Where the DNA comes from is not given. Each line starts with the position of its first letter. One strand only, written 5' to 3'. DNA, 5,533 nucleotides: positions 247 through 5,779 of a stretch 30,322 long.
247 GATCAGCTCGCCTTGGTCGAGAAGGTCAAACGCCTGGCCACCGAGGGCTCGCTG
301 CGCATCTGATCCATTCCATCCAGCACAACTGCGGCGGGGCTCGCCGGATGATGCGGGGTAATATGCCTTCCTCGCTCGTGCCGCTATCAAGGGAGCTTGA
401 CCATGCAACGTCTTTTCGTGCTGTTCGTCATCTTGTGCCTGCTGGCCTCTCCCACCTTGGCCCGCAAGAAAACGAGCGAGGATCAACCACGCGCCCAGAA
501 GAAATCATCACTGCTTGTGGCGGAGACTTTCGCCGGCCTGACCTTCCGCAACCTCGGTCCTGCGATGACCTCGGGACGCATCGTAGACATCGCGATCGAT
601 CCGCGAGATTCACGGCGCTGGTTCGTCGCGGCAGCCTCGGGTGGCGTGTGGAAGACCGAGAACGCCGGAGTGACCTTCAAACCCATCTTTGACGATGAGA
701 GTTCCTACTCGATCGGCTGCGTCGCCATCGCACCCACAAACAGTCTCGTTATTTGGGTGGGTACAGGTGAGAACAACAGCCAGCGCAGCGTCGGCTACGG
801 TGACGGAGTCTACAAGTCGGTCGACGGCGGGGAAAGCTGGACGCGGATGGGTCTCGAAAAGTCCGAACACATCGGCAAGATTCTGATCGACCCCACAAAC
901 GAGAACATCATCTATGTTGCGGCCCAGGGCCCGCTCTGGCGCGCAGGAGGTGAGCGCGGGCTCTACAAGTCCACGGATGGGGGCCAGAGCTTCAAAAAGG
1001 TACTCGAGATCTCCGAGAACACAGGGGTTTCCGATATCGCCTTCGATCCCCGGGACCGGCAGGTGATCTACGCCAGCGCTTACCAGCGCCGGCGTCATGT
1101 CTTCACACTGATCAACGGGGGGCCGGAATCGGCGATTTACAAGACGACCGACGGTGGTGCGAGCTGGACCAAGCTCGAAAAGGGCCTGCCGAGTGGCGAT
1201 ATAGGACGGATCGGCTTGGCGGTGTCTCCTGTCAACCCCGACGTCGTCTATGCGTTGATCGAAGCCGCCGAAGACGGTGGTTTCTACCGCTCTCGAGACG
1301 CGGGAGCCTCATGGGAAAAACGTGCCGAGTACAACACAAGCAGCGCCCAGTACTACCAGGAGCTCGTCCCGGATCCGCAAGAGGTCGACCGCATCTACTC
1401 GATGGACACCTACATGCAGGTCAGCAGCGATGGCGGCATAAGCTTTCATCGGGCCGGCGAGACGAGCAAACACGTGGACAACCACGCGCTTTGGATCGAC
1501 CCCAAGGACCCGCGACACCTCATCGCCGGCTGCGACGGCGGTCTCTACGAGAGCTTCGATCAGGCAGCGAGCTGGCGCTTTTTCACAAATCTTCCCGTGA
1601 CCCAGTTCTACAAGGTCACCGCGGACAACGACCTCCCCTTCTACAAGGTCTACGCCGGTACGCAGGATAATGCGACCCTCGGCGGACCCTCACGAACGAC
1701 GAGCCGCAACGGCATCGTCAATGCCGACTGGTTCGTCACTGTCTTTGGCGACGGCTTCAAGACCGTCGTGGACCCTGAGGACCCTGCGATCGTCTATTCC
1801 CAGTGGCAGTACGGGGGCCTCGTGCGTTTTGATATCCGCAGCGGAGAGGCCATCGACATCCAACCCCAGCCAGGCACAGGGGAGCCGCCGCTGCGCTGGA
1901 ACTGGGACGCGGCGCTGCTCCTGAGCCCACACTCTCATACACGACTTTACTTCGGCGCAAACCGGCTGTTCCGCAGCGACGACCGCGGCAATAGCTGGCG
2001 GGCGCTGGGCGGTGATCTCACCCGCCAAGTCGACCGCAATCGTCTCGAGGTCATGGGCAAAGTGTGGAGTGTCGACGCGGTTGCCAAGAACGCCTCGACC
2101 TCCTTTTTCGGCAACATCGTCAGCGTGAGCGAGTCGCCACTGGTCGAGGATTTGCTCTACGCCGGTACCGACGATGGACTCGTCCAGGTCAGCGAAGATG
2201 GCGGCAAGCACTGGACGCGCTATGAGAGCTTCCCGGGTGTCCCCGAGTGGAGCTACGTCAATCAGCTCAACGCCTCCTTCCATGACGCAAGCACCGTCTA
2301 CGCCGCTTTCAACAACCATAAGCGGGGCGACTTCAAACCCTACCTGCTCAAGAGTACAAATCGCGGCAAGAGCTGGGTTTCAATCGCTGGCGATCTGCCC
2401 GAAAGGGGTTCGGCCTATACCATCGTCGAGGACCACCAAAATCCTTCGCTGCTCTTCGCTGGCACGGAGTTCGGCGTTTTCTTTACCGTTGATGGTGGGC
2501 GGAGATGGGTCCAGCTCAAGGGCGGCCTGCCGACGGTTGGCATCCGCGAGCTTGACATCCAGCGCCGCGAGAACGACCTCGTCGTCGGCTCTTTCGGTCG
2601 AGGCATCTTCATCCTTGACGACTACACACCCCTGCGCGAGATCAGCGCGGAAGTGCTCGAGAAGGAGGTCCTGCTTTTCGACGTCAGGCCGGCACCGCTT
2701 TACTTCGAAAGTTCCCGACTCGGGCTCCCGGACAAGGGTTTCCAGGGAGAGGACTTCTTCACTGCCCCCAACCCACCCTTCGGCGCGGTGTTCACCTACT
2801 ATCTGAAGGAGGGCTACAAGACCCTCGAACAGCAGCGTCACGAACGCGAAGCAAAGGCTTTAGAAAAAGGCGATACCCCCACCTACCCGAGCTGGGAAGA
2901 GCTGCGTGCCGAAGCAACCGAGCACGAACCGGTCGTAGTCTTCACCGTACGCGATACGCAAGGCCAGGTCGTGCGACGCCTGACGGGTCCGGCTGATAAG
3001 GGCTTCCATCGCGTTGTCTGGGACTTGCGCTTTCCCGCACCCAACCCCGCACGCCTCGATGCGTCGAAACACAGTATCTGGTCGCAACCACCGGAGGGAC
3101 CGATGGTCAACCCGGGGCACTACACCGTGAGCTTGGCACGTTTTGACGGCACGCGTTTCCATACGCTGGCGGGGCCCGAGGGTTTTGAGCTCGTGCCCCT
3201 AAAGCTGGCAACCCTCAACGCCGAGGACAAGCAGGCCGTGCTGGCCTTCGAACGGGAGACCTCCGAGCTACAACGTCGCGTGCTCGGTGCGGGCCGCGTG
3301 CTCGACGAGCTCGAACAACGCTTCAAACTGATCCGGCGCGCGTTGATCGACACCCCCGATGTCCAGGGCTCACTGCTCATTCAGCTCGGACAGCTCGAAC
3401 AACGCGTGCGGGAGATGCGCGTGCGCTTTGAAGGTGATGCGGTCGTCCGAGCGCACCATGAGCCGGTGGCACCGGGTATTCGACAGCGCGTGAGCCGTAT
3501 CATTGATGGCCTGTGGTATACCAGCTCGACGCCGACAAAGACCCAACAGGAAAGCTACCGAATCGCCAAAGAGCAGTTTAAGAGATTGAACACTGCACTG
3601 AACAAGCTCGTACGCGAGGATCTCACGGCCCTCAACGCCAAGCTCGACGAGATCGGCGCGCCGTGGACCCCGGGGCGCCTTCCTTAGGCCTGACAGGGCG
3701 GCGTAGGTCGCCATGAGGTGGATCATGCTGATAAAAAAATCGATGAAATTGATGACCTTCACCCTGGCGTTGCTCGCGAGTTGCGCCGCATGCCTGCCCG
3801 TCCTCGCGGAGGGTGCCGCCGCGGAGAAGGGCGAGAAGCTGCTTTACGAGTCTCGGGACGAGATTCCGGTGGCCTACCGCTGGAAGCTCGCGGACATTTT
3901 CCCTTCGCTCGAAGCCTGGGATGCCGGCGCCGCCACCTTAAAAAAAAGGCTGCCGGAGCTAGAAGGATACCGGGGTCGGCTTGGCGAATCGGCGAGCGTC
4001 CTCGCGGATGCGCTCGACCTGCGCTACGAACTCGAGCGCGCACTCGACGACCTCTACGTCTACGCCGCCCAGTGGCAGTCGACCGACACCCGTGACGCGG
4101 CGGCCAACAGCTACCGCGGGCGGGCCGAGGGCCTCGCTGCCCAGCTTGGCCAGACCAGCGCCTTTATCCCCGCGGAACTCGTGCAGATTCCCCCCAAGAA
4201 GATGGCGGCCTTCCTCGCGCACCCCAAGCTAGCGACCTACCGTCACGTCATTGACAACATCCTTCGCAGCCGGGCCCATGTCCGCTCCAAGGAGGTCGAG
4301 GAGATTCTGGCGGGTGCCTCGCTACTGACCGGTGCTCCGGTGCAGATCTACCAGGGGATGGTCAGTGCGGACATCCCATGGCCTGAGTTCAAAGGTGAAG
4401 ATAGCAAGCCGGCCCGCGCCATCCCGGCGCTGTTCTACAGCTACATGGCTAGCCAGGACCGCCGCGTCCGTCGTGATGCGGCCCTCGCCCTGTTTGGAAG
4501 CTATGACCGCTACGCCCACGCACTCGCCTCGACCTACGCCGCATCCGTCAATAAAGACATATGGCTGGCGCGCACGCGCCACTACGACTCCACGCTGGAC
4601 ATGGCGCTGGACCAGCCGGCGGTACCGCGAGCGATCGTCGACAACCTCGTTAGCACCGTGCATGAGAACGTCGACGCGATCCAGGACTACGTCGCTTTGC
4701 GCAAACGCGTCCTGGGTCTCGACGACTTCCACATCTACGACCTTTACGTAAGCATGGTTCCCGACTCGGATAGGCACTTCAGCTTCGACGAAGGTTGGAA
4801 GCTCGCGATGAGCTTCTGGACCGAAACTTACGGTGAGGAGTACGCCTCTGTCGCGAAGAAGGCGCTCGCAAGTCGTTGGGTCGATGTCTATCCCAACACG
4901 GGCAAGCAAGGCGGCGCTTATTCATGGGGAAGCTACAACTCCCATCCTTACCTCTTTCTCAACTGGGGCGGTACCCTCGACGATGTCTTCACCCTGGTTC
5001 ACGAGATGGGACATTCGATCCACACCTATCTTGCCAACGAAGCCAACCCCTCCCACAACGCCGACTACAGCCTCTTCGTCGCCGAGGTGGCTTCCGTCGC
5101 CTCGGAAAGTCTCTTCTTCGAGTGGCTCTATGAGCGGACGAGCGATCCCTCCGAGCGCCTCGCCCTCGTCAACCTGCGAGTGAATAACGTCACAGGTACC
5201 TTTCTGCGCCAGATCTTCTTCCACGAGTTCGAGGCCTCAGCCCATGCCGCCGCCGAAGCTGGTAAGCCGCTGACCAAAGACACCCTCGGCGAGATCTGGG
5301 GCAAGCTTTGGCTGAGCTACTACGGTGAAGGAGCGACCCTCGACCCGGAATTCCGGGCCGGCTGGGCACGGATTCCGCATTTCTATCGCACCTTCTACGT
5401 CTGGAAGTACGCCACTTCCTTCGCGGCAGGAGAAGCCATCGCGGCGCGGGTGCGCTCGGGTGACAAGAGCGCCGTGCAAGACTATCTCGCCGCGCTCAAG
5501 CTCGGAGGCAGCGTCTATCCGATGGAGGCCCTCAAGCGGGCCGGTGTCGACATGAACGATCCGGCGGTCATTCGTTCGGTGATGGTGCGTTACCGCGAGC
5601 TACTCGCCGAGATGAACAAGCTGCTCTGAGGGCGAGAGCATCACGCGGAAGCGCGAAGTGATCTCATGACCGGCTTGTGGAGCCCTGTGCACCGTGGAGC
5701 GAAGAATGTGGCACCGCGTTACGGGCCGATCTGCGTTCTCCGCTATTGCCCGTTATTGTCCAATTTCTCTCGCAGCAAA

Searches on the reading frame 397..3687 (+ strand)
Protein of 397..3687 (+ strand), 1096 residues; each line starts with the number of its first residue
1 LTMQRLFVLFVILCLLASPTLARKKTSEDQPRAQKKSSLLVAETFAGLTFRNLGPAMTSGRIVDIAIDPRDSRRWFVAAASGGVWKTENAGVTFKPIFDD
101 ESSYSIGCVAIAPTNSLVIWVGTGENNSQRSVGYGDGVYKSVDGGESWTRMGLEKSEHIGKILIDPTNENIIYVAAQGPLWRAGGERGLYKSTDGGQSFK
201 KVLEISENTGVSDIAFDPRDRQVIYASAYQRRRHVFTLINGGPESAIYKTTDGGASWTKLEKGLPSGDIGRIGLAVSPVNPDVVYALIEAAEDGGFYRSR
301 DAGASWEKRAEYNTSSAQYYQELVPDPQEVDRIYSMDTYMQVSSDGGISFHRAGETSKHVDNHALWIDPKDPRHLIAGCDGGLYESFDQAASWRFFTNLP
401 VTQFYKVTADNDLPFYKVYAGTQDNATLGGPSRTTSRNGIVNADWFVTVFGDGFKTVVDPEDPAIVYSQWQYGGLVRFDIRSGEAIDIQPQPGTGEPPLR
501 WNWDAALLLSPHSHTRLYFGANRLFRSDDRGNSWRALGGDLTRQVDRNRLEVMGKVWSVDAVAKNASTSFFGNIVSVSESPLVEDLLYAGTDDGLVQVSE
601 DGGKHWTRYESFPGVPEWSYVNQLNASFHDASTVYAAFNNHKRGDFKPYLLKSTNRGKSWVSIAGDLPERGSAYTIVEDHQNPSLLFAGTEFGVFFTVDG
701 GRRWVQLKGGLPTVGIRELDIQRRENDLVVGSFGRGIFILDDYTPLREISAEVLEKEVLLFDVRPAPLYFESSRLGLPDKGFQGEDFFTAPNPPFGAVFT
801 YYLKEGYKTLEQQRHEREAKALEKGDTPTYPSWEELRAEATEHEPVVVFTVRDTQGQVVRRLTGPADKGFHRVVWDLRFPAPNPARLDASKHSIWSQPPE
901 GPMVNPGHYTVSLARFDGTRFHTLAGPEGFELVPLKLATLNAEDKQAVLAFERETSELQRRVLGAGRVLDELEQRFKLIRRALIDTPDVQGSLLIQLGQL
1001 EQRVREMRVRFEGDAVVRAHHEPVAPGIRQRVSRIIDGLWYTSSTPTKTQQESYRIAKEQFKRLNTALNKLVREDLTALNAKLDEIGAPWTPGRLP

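Call 44: search_protein_families(library=pfam, proteins=[window:397-3687:+], max_evalue=0.00001)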
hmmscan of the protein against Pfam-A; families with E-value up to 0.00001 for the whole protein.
window:397-3687:+ (1096 aa): 4 families
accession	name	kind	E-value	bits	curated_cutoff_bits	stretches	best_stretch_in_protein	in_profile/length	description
PF15902.12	Sortilin-Vps10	-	1.5e-29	103.6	33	1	138-263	3-115/446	Sortilin, neurotensin receptor 3,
PF02012.26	BNR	-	1e-11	43.4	27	0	139-149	1-11/12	BNR/Asp-box repeat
PF14870.12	PSII_BNR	-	5.4e-07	29.6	27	0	176-216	243-284/303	Photosynthesis system II assembly factor YCF48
PF13088.12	BNR_2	-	2.3e-06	27.6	31.4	0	525-668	85-207/277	BNR repeat-like domain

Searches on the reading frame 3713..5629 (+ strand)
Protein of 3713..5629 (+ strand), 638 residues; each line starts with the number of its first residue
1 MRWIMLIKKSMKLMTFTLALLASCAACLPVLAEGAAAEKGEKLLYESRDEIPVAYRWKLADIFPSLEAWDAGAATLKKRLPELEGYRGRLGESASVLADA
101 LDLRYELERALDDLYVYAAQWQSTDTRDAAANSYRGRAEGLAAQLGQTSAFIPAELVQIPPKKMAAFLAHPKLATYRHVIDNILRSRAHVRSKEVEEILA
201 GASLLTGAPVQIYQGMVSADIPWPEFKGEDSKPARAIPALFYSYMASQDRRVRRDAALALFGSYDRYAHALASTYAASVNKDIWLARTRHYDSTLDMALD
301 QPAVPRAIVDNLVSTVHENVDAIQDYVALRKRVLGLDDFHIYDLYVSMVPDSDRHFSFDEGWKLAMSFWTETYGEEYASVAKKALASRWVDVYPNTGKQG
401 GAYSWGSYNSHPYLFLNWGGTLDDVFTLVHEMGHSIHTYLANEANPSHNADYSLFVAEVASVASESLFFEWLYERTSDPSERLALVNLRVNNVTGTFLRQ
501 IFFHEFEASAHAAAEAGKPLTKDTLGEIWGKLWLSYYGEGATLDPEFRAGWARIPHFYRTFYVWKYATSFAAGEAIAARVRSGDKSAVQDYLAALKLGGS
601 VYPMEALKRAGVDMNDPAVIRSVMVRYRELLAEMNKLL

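Call 44: search_protein_families(library=pfam, proteins=[window:3713-5629:+], max_evalue=0.00001)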
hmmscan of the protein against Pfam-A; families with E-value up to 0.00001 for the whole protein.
window:3713-5629:+ (638 aa): 2 families
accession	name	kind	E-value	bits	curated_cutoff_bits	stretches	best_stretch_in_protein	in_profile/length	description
PF01432.26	Peptidase_M3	-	1.4e-65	222.9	27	1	244-618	2-449/457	Peptidase family M3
PF08439.15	Peptidase_M3_N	-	1.6e-16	60.7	25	1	155-221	1-68/70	Oligopeptidase F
